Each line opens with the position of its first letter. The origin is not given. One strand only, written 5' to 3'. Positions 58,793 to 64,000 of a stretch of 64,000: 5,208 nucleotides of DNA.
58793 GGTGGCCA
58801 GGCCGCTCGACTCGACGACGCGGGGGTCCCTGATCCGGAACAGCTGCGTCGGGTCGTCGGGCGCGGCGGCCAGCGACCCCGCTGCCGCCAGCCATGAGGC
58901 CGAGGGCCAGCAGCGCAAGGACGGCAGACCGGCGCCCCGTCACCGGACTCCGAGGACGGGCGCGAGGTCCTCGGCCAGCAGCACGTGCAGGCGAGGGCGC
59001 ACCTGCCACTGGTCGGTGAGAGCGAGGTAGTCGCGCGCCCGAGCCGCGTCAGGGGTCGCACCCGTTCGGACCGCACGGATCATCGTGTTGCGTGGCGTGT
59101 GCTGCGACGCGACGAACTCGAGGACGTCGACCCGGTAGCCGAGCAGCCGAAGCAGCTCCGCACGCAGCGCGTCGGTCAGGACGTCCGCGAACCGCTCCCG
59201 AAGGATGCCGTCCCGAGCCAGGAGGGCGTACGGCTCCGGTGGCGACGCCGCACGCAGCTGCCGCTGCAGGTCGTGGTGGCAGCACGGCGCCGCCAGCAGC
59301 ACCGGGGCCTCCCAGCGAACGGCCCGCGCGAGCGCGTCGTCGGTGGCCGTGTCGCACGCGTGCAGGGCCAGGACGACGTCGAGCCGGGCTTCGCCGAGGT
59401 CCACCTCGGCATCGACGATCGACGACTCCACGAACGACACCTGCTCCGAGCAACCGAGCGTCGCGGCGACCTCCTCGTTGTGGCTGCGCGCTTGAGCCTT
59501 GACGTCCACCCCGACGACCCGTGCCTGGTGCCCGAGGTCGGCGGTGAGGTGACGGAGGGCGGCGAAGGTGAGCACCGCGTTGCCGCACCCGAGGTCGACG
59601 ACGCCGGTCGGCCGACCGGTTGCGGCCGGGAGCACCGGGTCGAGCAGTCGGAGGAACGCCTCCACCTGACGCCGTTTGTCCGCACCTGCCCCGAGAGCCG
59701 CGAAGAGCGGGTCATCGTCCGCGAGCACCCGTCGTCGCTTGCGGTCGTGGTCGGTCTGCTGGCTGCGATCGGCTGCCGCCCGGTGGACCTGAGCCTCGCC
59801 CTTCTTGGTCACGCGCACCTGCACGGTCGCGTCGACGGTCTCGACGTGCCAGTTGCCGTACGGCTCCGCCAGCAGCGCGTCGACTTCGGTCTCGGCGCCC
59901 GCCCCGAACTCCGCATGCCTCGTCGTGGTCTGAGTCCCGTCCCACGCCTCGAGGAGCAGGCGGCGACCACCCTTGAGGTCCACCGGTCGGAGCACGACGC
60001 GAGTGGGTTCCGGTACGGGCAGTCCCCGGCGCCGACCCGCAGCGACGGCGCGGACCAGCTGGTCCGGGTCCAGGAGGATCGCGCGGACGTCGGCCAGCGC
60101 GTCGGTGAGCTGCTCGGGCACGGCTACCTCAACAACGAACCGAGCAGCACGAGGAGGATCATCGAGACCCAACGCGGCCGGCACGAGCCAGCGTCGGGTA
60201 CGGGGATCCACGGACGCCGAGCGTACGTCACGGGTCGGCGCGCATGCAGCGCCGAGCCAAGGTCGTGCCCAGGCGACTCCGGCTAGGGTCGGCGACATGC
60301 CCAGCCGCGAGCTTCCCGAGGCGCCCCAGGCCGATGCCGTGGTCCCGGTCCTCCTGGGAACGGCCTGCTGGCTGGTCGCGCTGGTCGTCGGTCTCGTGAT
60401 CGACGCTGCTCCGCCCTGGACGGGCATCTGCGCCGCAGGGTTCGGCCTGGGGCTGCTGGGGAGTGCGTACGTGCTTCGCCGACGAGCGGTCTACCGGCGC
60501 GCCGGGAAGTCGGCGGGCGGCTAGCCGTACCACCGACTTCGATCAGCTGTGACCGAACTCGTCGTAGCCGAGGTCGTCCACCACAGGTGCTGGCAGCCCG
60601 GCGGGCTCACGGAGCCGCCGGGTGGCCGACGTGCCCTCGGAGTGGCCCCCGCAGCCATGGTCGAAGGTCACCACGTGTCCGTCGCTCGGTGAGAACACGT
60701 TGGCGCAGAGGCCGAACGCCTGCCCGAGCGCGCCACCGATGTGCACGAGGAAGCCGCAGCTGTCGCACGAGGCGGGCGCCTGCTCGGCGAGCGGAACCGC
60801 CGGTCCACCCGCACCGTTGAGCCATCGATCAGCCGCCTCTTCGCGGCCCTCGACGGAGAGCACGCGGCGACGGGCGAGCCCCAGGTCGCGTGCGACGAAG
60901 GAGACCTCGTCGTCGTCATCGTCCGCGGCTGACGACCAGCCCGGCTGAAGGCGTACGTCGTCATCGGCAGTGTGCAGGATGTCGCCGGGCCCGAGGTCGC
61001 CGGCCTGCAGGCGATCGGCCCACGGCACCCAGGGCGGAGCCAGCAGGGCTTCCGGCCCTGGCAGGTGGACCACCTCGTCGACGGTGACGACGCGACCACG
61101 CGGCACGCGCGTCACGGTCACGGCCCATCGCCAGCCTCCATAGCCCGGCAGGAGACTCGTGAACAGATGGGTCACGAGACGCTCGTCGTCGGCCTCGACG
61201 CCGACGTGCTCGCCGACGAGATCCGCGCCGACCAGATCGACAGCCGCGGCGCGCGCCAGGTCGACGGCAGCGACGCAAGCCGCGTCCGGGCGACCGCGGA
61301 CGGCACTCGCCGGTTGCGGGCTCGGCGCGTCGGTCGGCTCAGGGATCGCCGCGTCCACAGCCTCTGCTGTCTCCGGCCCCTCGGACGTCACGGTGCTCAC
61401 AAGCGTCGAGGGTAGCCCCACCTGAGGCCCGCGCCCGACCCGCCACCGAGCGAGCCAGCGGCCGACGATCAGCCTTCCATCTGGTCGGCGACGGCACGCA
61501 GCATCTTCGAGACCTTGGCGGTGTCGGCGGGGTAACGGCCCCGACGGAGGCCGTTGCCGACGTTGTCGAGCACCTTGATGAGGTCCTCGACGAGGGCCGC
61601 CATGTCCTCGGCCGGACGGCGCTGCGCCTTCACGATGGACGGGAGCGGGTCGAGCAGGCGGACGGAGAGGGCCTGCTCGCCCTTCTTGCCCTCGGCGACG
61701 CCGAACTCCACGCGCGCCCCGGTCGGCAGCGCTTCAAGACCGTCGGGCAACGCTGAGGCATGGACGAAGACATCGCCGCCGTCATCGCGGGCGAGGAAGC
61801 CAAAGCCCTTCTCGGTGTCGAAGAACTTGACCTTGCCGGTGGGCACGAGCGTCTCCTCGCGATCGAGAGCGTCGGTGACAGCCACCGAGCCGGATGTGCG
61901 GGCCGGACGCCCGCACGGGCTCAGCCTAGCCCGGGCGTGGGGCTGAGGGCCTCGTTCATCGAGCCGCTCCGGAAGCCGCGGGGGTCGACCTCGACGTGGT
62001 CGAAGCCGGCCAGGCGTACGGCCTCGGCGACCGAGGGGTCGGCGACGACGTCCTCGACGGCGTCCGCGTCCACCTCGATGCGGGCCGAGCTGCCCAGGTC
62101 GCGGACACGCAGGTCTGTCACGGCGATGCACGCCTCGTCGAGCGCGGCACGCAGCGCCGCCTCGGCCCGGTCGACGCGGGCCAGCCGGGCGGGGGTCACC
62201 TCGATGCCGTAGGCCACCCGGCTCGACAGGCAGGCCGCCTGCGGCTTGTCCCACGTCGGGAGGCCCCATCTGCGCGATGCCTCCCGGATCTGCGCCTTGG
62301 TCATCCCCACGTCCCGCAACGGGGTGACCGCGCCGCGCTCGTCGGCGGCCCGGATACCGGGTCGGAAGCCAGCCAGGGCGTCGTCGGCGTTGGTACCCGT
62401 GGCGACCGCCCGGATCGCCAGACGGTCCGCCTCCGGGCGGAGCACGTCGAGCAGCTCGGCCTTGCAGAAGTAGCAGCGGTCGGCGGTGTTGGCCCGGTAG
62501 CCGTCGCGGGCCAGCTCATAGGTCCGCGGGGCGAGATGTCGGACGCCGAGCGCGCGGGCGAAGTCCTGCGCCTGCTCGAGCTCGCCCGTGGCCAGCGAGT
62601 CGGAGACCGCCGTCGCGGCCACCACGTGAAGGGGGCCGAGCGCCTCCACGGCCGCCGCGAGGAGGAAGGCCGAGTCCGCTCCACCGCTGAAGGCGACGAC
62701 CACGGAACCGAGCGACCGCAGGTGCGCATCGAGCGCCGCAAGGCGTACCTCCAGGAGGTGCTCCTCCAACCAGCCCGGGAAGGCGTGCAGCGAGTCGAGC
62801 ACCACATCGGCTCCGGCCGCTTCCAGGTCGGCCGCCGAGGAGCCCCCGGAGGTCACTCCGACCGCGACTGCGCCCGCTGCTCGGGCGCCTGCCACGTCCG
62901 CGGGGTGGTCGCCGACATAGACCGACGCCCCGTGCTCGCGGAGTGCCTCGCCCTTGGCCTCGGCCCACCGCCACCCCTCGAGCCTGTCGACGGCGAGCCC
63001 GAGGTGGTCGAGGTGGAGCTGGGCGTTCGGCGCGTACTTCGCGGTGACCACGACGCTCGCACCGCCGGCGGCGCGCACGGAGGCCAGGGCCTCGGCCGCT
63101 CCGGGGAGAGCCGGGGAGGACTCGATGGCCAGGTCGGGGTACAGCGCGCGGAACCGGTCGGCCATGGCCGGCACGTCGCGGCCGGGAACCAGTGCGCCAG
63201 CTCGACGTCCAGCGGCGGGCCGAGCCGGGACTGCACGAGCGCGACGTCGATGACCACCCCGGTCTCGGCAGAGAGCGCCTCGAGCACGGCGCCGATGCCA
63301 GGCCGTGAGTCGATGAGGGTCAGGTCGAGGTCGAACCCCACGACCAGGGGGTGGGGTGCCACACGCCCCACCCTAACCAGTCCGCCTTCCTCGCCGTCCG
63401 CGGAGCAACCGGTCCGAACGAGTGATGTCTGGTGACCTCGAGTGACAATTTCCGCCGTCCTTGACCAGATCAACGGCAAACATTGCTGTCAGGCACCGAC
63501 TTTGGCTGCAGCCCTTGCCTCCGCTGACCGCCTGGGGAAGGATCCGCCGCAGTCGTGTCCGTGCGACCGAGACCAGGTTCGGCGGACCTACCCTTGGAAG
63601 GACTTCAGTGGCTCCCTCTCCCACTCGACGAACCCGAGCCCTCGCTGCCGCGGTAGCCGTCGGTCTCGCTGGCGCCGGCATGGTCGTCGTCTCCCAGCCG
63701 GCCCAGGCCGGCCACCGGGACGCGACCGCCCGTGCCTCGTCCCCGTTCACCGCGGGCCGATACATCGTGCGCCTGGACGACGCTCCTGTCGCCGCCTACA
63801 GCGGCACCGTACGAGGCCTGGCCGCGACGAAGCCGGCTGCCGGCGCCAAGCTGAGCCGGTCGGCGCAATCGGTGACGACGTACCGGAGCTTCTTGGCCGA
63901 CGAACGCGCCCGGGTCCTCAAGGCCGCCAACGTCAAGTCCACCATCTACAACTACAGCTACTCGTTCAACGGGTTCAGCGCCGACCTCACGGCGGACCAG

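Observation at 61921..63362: HAD phosphatase fused in frame to an Fe-S-type LarE sulfur transferase, with no larA/B/C in the window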

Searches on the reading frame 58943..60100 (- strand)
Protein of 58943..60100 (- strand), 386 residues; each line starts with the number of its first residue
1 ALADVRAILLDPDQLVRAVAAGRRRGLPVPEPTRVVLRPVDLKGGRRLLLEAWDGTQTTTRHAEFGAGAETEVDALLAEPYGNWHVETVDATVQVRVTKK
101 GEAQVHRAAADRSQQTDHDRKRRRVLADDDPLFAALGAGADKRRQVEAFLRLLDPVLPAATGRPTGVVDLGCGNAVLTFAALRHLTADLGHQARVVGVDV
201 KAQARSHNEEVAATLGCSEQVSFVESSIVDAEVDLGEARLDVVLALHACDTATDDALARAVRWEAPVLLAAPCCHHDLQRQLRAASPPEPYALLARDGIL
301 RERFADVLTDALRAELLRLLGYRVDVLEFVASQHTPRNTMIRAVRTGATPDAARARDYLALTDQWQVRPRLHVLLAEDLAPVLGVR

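Call 46: search_protein_families(library=pfam, proteins=[window:58943-60100:-], max_evalue=0.001)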
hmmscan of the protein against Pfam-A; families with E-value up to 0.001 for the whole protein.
window:58943-60100:- (386 aa): 4 families
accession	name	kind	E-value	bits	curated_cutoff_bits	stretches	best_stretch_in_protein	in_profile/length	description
PF13679.12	Methyltransf_32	-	6.5e-33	114.1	27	1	141-281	1-143/143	Methyltransferase domain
PF13847.12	Methyltransf_31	-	1.6e-08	34.8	27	1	167-254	7-89/145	Methyltransferase domain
PF13649.12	Methyltransf_25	-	1.2e-07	32.8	27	1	167-262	1-91/97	Methyltransferase domain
PF08242.18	Methyltransf_12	-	1.1e-05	26.5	30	1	168-252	1-78/98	Methyltransferase domain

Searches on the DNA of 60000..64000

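Call 66: search_rna_families(source=window, start=60000, end=64000, threshold=gathering)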
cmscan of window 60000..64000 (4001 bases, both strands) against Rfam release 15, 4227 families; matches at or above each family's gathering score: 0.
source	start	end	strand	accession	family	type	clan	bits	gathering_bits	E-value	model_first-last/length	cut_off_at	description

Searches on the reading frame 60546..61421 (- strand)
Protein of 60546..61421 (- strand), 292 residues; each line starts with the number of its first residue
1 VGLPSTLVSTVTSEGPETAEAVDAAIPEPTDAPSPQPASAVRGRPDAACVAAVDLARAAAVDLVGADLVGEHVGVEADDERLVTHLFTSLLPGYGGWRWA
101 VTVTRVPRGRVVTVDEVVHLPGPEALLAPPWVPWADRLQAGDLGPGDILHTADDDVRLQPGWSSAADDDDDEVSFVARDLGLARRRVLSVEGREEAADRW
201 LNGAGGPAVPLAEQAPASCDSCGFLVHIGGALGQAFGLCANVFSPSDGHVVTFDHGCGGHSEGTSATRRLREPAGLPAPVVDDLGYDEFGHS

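Call 46: search_protein_families(library=pfam, proteins=[window:60546-61421:-], max_evalue=0.001)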
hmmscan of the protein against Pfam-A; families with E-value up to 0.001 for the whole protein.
window:60546-61421:- (292 aa): 1 family
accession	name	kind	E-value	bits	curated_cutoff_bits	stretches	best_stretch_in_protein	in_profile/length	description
PF11228.13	DUF3027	-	3.4e-78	262.5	25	1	70-262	1-191/193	Protein of unknown function (DUF3027)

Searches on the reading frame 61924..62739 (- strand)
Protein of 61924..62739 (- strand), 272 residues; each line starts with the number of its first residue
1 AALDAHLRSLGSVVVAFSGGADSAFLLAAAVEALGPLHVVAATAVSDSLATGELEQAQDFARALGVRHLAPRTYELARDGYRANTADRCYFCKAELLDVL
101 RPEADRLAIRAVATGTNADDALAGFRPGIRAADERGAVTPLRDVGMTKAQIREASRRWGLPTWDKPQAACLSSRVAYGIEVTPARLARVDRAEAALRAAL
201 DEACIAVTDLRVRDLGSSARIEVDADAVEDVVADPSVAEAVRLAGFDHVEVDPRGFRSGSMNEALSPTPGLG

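Call 51: search_solved_structures(query=window:61924-62739:-, max_evalue=0.00001, show_alignments=2)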
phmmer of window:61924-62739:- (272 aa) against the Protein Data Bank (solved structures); distinct sequences matched with E-value up to 0.00001: 3.
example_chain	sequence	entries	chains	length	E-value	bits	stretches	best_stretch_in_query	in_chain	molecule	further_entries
6b2o_A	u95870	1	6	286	6.7e-30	107.8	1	2-266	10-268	ATP-utilizing enzyme of the PP-loopsuperfamily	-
5udq_A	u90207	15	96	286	2.2e-29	106.1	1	2-266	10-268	Lactate racemization operon protein LarE | ATP-utilizing enzyme of the PP-loopsuperfamily | Pyridinium-3,5-biscarboxylic acid mononucleotide sulfurtransferase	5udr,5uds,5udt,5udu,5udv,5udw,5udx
8cnz_A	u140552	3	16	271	8.9e-10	41.9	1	12-252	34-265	NAD_synthase domain-containing protein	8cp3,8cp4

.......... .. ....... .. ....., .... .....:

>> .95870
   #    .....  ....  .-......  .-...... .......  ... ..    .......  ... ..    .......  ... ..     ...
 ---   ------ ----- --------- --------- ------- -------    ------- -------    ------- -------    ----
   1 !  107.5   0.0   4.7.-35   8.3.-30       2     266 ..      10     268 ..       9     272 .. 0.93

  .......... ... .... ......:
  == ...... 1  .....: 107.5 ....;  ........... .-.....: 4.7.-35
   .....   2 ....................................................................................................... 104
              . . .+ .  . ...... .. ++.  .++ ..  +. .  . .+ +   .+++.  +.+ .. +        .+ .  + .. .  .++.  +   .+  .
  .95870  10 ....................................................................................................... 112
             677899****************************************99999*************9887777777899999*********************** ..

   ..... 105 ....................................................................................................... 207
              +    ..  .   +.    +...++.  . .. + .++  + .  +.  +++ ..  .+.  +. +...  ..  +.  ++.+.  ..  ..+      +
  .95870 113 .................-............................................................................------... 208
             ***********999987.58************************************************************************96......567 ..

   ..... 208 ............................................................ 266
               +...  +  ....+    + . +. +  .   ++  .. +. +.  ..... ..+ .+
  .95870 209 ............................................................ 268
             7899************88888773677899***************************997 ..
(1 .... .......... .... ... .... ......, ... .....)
